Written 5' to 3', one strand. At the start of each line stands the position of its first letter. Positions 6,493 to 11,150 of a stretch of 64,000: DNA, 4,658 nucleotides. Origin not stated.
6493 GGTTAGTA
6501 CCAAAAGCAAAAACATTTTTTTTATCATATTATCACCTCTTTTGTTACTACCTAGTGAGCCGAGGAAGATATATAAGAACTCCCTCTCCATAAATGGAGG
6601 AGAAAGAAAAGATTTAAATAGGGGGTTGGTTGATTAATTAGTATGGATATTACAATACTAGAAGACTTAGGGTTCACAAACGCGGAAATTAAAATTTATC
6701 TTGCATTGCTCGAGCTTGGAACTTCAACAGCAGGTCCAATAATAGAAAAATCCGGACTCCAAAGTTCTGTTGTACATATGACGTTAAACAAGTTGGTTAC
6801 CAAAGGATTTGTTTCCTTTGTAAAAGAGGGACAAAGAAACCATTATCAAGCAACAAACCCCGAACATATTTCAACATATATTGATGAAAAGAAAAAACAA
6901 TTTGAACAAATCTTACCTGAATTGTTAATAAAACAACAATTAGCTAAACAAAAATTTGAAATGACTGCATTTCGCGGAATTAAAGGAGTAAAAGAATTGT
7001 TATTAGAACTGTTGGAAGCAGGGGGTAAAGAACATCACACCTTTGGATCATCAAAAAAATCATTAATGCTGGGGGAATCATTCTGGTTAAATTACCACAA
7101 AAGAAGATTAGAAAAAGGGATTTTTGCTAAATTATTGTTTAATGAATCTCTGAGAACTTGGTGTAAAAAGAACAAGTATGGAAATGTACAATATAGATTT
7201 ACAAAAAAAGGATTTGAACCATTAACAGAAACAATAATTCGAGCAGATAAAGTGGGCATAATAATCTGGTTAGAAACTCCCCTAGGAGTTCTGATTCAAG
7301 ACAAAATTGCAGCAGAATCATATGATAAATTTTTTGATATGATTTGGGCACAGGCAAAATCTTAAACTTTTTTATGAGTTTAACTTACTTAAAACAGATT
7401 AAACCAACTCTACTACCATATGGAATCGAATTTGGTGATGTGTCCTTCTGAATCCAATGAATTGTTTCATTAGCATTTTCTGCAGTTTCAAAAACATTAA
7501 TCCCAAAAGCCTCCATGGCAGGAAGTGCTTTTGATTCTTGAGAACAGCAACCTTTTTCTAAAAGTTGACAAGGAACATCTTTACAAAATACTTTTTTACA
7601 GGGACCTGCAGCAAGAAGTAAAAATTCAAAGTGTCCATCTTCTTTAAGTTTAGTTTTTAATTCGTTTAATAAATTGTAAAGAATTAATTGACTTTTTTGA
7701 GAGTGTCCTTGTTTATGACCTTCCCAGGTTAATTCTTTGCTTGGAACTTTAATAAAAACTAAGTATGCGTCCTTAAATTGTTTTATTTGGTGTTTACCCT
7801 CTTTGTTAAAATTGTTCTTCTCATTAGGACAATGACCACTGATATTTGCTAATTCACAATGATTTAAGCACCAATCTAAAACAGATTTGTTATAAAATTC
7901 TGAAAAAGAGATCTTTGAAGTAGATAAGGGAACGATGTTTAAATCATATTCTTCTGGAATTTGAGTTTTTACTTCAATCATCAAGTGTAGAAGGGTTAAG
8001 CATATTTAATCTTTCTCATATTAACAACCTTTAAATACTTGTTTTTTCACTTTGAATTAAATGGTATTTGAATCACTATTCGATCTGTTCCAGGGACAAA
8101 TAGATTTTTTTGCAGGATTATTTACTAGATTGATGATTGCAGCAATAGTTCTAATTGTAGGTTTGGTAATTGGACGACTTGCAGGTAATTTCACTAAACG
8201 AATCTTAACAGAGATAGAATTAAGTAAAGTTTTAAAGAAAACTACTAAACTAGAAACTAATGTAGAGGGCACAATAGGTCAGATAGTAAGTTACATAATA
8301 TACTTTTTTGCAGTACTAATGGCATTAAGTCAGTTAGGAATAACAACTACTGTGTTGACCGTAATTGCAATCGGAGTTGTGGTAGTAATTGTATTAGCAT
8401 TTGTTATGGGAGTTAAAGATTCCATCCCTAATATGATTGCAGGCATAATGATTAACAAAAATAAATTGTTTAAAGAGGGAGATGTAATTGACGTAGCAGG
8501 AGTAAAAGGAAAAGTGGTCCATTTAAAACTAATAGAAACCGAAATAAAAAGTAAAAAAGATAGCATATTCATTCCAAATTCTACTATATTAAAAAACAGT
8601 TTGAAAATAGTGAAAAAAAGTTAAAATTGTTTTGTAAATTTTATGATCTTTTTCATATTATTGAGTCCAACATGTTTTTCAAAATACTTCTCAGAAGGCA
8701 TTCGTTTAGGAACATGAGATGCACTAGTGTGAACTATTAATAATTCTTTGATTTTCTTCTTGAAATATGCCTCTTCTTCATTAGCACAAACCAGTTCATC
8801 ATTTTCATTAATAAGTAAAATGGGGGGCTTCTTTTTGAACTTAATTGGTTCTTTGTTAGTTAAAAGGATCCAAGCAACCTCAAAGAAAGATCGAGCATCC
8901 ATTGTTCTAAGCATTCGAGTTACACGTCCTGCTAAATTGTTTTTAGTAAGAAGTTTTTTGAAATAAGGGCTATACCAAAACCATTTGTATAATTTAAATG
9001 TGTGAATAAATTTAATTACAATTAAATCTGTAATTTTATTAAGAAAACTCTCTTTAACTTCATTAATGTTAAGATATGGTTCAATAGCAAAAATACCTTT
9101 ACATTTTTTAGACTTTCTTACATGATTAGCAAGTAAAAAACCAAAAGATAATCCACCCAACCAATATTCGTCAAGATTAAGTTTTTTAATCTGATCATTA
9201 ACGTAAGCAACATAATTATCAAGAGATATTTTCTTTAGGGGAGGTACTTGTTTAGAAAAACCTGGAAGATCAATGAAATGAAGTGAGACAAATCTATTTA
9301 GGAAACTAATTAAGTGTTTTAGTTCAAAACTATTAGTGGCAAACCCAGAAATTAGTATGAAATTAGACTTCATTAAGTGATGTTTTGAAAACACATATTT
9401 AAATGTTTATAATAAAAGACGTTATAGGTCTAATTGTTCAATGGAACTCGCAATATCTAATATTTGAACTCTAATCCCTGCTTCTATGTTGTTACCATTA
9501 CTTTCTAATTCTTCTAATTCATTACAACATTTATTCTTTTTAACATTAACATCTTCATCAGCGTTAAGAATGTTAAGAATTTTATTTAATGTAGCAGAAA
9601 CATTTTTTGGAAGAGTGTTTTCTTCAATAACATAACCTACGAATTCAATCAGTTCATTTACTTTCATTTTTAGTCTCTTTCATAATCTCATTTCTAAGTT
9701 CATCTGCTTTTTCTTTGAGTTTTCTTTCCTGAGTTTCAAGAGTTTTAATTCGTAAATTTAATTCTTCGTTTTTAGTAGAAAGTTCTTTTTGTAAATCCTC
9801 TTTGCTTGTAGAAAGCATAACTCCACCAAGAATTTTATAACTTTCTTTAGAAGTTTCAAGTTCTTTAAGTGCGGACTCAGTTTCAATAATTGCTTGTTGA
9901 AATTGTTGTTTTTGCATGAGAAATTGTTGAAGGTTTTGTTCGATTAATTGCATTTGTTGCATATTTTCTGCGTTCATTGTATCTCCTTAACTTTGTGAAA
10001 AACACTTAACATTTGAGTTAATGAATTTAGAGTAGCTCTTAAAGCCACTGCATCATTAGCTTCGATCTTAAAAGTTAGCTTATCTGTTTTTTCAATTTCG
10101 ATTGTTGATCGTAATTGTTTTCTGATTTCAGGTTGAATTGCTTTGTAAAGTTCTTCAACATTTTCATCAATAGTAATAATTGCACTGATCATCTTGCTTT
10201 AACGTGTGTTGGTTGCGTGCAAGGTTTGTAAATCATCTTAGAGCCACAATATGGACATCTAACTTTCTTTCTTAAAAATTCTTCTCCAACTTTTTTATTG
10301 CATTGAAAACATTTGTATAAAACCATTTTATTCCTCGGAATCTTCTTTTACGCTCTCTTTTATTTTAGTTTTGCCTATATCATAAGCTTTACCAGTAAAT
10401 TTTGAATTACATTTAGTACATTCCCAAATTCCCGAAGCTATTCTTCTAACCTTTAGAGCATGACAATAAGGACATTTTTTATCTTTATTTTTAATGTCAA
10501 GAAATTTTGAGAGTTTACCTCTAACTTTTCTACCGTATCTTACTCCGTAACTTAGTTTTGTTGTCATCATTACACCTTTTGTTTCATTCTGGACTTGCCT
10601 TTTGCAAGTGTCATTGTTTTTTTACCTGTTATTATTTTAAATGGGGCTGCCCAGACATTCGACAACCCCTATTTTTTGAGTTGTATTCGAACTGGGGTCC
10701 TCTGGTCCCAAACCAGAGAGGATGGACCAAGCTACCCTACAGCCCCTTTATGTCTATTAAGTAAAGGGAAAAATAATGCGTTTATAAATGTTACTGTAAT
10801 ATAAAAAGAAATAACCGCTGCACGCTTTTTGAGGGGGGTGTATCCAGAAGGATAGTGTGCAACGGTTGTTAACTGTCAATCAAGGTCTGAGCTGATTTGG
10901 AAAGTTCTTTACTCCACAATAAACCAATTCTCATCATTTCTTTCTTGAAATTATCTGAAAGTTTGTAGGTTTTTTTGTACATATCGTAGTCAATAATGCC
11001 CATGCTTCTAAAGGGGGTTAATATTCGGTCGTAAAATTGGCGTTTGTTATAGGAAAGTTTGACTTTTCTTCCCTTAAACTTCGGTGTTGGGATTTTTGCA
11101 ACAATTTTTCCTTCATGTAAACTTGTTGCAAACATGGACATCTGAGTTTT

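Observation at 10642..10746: tRNA-Pro(UGG) interrupted by a 30-nt intron inside the T-loop (position 59/60) with a BHB-like motif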

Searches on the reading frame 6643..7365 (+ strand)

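Call 10: search_protein_families(library=pfam, proteins=[window:6643-7365:+])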
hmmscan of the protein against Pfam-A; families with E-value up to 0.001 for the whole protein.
window:6643-7365:+ (240 aa): 2 families
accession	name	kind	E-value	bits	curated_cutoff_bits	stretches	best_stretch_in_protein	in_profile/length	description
PF01978.25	TrmB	-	1.7e-14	53.8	25.6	1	6-74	1-68/68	Sugar-specific transcriptional regulator TrmB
PF03965.22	Penicillinase_R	-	3.8e-05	24.4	22.6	1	12-75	2-69/115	Penicillinase repressor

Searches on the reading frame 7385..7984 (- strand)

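Call 36: search_protein_families(library=pfam, max_evalue=0.00001, proteins=[window:7385-7984:-])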
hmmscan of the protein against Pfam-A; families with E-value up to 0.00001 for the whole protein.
window:7385-7984:- (199 aa): 1 family
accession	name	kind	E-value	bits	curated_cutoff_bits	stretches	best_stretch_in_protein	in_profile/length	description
PF10050.14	DUF2284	-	5.1e-18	65.8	25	1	32-181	11-151/161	Predicted metal-binding protein (DUF2284)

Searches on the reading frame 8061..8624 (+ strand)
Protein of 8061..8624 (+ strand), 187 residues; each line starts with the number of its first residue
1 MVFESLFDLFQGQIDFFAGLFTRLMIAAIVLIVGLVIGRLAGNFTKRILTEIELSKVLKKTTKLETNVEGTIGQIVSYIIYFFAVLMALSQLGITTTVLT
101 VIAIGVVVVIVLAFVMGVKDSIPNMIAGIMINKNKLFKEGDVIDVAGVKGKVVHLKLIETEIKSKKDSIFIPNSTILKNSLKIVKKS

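Call 36: search_protein_families(library=pfam, max_evalue=0.00001, proteins=[window:8061-8624:+])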
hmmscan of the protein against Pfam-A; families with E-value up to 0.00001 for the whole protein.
window:8061-8624:+ (187 aa): 1 family
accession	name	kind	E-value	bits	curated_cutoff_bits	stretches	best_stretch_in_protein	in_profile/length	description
PF00924.24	MS_channel_2nd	-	1.1e-11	45.1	20.2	1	120-180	1-62/68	Mechanosensitive ion channel, beta-domain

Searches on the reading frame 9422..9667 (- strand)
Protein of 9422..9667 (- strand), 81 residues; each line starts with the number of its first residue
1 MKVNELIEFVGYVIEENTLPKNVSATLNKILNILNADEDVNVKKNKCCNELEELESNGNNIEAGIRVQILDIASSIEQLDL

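Call 10: search_protein_families(library=pfam, proteins=[window:9422-9667:-])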
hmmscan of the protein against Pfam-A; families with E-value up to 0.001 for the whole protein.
window:9422-9667:- (81 aa): 1 family
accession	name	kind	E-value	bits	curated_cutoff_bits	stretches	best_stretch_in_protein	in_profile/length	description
PF03685.18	UPF0147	-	5.3e-08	33.3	23.6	1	2-79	4-81/81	Uncharacterised protein family (UPF0147)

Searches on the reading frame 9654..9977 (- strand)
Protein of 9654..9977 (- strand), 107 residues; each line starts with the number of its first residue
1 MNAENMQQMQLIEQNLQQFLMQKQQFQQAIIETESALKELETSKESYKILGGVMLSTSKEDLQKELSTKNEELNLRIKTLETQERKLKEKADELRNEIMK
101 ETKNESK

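Call 10: search_protein_families(library=pfam, proteins=[window:9654-9977:-])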
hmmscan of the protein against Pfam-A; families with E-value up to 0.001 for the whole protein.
window:9654-9977:- (107 aa): 1 family
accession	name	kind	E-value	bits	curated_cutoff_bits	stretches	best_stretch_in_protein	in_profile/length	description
PF01920.25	Prefoldin_2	-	2.2e-14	53.7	27.6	1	5-103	3-104/106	Prefoldin subunit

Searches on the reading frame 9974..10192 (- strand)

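Call 10: search_protein_families(library=pfam, proteins=[window:9974-10192:-])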
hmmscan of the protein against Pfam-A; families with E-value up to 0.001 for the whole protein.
window:9974-10192:- (72 aa): 1 family
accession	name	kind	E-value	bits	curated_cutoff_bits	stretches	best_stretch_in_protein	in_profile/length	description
PF09341.15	Pcc1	-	1.2e-08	35.7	20.9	1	15-67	17-72/75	Transcription factor Pcc1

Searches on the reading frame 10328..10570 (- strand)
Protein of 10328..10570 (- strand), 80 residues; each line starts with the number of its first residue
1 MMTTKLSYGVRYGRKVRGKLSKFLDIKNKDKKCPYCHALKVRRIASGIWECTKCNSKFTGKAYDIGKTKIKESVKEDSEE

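Call 10: search_protein_families(library=pfam, proteins=[window:10328-10570:-])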
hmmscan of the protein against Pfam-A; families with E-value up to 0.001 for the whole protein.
window:10328-10570:- (80 aa): 2 families
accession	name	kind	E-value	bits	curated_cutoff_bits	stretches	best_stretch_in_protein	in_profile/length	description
PF01780.25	Ribosomal_L37ae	-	1.1e-17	64.4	21.9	1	8-76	11-78/85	Ribosomal L37ae protein family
PF12760.12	Zn_ribbon_IS1595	-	0.00055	20.3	25.4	1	31-55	19-44/46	Transposase zinc-ribbon domain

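Call 11: find_encoding_contigs(protein=window:10328-10570:-, flank=3000, max_places=6)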
Protein window:10328-10570:- (80 aa): 9 contigs read that carry it; 4 places shown.
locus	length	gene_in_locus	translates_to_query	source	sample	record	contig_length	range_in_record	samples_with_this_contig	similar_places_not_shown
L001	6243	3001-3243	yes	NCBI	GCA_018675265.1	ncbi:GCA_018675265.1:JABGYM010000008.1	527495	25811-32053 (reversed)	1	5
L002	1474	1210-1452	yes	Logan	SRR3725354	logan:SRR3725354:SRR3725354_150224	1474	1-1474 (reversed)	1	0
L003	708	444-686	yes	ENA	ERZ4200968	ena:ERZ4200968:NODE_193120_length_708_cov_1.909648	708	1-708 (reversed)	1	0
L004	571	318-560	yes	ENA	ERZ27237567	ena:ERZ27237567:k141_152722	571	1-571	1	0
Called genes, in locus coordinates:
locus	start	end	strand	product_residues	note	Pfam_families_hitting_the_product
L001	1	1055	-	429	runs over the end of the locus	PF03417:AAT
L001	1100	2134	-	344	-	-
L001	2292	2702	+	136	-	-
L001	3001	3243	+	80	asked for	PF01780:Ribosomal_L37ae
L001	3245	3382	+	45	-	-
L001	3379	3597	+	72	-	PF09341:Pcc1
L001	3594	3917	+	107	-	PF01920:Prefoldin_2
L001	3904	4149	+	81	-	PF03685:UPF0147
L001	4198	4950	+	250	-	-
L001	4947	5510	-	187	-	-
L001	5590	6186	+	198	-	PF10050:DUF2284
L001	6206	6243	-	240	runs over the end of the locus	PF01978:TrmB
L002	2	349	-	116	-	?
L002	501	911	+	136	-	-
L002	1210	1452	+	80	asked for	PF01780:Ribosomal_L37ae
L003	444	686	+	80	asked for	PF01780:Ribosomal_L37ae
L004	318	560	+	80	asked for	PF01780:Ribosomal_L37ae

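Call 63: list_cluster_members(proteins=[window:10328-10570:-, window:53365-55542:+])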
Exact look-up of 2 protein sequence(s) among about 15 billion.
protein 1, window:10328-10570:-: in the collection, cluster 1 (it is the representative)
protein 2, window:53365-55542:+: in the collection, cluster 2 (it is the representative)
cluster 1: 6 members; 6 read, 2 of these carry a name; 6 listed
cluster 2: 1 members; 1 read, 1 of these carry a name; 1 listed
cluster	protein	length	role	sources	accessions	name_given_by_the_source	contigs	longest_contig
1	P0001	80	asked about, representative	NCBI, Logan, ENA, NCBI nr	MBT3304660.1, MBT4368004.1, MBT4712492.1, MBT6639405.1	50S ribosomal protein L37ae [Candidatus Woesearchaeota archaeon]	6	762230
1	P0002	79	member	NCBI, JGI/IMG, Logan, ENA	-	large subunit ribosomal protein L37Ae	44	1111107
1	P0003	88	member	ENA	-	-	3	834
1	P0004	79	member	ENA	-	-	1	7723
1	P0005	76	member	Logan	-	-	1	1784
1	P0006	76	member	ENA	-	-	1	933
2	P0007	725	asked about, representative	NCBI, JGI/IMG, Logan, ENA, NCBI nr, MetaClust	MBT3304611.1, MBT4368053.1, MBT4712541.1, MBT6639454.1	elongation factor EF-2 [Candidatus Woesearchaeota archaeon] | elongation factor 2 | \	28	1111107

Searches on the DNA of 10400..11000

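Call 5: search_rna_families(source=window, start=10400, end=11000, threshold=evalue, max_evalue=10, show_alignments=3)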
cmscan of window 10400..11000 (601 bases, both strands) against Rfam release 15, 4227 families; matches with E-value up to 10: 6.
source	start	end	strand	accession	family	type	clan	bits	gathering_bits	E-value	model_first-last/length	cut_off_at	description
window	10463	10529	+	RF00078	MicA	Gene; sRNA;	-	18.2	41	3.3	1-75/75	no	MicA sRNA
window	10760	10833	+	RF01183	SNORD19B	Gene; snRNA; snoRNA; CD-box;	CL00048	17.4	50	7.5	1-84/84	no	Small nucleolar RNA SNORD19B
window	10802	10897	-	RF02923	HTH-XRE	Cis-reg;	-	15.4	49.8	4.6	1-78/78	no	HTH-XRE RNA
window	10687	10746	-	RF00005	tRNA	Gene; tRNA;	CL00001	14.9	29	4.2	1-71/71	no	tRNA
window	10639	10766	-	RF02766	Ysr49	Gene; sRNA;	-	13.7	95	5.7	1-124/124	no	Yersinia sRNA 49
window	10919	10941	-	RF01133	sR3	Gene; snRNA; snoRNA; CD-box;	-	9.9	41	6.4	1-55/55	no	Small nucleolar RNA sR3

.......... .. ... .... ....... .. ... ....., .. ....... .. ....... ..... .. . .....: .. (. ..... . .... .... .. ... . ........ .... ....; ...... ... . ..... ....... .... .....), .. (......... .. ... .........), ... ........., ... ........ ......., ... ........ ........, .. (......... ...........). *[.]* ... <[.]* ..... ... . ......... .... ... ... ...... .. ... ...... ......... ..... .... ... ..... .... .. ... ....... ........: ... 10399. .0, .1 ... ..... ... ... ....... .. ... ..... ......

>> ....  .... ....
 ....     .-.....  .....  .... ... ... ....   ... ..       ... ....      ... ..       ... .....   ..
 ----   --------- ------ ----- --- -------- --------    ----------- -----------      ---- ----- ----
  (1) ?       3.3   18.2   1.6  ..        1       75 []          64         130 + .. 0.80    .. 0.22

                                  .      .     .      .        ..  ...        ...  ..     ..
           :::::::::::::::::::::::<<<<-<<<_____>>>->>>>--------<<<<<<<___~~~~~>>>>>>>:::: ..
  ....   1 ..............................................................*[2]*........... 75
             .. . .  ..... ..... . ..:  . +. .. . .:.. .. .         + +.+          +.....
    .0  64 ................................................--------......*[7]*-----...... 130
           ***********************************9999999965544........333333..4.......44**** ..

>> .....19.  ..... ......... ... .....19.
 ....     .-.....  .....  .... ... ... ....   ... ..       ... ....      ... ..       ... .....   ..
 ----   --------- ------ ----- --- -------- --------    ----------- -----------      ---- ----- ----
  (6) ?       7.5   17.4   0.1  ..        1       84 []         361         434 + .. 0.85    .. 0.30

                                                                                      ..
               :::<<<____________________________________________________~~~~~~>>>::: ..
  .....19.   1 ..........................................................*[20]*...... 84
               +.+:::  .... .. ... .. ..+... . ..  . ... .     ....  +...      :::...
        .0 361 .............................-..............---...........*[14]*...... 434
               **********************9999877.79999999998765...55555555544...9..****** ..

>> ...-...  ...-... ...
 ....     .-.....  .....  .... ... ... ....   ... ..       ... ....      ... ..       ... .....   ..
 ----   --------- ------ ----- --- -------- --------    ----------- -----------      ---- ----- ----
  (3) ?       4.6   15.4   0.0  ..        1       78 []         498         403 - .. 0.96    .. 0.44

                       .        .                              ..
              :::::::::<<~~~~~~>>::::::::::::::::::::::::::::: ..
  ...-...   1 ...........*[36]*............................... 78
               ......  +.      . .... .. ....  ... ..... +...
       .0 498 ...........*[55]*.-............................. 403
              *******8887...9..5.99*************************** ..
